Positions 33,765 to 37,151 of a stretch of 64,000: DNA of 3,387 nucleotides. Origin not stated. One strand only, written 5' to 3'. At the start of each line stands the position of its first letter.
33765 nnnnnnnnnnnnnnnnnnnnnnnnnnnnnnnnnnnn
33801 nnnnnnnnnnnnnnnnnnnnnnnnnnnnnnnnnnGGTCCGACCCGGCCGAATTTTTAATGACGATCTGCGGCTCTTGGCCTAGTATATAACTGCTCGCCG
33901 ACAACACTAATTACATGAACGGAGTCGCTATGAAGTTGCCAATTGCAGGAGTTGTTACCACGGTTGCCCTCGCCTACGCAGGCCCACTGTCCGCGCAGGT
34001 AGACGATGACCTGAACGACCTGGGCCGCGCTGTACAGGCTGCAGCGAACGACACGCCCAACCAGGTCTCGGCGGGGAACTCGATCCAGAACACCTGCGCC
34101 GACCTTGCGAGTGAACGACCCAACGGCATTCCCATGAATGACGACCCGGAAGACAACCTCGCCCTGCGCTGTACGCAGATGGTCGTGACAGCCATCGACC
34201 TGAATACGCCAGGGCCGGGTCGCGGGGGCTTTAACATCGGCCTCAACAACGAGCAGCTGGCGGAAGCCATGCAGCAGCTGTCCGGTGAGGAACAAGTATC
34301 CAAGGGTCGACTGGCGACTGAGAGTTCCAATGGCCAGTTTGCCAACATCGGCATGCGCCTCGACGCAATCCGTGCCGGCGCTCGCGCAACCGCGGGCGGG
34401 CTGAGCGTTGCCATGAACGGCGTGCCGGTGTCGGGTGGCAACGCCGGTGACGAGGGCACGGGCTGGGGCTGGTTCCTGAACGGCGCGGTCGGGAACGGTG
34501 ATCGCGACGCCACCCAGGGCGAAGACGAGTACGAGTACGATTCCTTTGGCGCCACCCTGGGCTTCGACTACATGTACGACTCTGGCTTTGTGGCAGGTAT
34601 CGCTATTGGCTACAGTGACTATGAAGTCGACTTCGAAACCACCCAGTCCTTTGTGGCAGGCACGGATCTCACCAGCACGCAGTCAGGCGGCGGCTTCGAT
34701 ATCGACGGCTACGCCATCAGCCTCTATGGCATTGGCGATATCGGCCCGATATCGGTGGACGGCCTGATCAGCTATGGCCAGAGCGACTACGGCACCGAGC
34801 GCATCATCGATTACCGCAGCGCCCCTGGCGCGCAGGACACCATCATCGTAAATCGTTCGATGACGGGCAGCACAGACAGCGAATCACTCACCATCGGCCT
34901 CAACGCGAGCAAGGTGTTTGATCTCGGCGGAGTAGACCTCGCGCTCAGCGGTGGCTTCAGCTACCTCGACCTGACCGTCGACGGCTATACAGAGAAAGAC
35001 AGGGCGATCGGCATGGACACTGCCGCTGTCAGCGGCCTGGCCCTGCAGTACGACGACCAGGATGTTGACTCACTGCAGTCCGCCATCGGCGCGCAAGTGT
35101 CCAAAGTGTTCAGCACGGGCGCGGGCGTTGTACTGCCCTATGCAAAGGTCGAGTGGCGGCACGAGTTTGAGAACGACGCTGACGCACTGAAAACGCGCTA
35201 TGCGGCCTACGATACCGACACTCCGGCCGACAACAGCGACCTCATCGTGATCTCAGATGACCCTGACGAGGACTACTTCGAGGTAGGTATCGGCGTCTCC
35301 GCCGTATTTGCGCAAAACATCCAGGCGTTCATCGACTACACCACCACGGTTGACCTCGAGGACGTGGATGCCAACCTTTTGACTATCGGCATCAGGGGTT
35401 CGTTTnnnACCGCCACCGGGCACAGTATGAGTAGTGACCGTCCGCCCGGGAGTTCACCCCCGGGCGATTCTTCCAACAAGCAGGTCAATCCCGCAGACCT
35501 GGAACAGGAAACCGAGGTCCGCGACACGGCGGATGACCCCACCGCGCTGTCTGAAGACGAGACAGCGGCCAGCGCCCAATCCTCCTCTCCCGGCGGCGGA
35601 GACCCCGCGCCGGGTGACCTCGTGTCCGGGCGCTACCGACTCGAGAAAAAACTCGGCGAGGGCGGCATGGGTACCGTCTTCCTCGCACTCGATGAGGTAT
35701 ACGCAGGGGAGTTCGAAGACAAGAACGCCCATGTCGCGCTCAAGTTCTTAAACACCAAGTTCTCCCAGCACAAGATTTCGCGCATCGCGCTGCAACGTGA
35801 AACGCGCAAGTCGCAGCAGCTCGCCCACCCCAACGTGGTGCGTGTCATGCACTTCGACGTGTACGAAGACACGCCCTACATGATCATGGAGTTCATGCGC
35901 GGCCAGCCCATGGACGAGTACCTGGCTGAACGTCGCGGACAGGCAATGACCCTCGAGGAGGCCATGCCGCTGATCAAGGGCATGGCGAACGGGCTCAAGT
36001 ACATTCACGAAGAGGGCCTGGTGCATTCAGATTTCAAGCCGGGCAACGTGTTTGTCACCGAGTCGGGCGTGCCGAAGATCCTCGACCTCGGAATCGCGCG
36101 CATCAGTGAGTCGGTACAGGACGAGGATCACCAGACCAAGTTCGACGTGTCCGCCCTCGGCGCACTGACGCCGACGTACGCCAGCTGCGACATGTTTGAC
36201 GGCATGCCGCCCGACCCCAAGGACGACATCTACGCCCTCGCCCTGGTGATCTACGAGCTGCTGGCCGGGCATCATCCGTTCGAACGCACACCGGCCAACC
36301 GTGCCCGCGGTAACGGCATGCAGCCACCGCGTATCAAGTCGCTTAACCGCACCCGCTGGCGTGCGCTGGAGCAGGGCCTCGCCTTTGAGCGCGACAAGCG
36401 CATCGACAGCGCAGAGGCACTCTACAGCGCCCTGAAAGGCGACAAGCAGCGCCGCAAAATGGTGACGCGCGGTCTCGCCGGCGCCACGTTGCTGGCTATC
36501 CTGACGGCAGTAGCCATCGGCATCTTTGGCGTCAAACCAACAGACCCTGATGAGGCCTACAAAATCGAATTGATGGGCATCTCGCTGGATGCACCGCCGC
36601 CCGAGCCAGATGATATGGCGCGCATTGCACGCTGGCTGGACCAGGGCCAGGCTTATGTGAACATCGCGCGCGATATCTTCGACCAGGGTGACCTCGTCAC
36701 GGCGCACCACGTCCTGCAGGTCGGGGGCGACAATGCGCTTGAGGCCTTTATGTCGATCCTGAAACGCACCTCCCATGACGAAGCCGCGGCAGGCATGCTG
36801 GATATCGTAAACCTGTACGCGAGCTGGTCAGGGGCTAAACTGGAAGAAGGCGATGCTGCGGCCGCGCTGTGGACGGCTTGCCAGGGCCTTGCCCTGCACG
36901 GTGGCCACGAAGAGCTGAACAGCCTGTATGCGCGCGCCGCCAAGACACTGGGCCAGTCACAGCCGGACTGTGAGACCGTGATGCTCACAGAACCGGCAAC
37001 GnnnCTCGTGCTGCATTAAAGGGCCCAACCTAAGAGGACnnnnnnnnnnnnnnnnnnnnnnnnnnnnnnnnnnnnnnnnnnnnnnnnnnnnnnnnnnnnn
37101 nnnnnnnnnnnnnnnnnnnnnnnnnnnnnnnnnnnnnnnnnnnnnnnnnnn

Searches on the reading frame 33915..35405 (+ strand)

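Call 62: search_protein_families(library=pfam, proteins=[window:33915-35405:+], max_evalue=0.00001)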
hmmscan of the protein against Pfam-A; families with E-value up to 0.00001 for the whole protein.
window:33915-35405:+ (497 aa): 1 family
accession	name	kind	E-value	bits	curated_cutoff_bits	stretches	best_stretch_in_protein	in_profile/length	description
PF03797.25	Autotransporter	-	5.3e-44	151.3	26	1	187-476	2-255/255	Autotransporter beta-domain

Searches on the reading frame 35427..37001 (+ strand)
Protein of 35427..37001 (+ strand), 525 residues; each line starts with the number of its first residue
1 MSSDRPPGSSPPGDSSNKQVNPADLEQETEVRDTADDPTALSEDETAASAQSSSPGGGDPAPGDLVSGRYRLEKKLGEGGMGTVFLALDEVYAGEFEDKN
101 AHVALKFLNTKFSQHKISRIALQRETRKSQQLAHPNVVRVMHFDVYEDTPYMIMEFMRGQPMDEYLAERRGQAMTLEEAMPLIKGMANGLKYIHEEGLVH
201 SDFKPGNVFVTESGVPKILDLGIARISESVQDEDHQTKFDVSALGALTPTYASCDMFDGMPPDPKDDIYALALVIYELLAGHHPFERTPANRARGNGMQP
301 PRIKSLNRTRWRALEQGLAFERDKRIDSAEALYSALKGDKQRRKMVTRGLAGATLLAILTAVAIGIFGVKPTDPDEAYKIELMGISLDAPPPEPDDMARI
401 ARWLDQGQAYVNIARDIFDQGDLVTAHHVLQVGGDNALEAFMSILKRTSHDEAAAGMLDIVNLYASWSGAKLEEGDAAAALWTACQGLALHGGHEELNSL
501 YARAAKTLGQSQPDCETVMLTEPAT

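Call 21: search_protein_families(library=ncbifam, proteins=[window:35427-37001:+], max_evalue=0.00001)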
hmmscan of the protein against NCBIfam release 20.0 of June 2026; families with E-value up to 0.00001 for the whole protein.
window:35427-37001:+ (525 aa): 15 families
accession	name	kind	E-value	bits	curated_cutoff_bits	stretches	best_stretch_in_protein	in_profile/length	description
NF033483.0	PknB_PASTA_kin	equivalog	3.4e-48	165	450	1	63-286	2-209/563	Stk1 family PASTA domain-containing Ser/Thr kinase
NF047741.1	antiphage_MADS6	equivalog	6.6e-36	124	460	2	169-341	291-462/612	methylation-associated defense system protein kinase MAD6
NF052427.1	StpK7MSMEG_1200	equivalog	7.8e-33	113.8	900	1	68-338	7-267/601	serine/threonine protein kinase StpK7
TIGR03903.1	TOMM_kin_cyc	equivalog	3.3e-24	84.8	705.75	1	100-283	3-187/1267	TOMM system kinase/cyclase fusion protein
NF009651.0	PRK13184.1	equivalog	4.2e-23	81.3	839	1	68-288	2-234/932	serine/threonine-protein kinase PknD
NF038150.1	lanthi_synth_IV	equivalog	1.2e-20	73.5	650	1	51-294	181-405/851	class IV lanthionine synthetase LanL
NF033442.0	BREX_PglW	equivalog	1.4e-14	52.8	990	1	116-286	251-429/1391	BREX system serine/threonine kinase PglW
NF053615.1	SerThrKinAfsKStmc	equivalog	1.7e-14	53.5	1300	1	72-286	17-214/809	protein serine/threonine kinase AfsK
NF058632.1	SerThrKinPrkT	equivalog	2.2e-10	40.1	280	1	66-214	19-154/322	serine/threonine protein kinase PrkT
NF038151.1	lanthi_synth_III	equivalog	3.3e-09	35.7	575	1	116-287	264-431/833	class III lanthionine synthetase LanKC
NF011463.0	PRK14879.1-4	equivalog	2.4e-08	33.7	188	1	118-233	61-169/237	Kae1-associated kinase Bud32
TIGR03724.2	arch_bud32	equivalog_domain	5.6e-07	29.3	125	1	122-233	40-140/193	KEOPS complex kinase/ATPase Bud32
NF043056.1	T4SS_LegK1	equivalog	1.5e-06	27.1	550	1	74-277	77-282/516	Dot/Icm T4SS effector kinase LegK1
NF011464.0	PRK14879.1-7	equivalog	2.9e-06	27.2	246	1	127-231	58-156/221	Kae1-associated kinase Bud32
NF007174.0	PRK09605.1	equivalog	5.4e-06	25.2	447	1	116-233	377-482/535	bifunctional N(6)-L-threonylcarbamoyladenine synthase/serine/threonine protein kinase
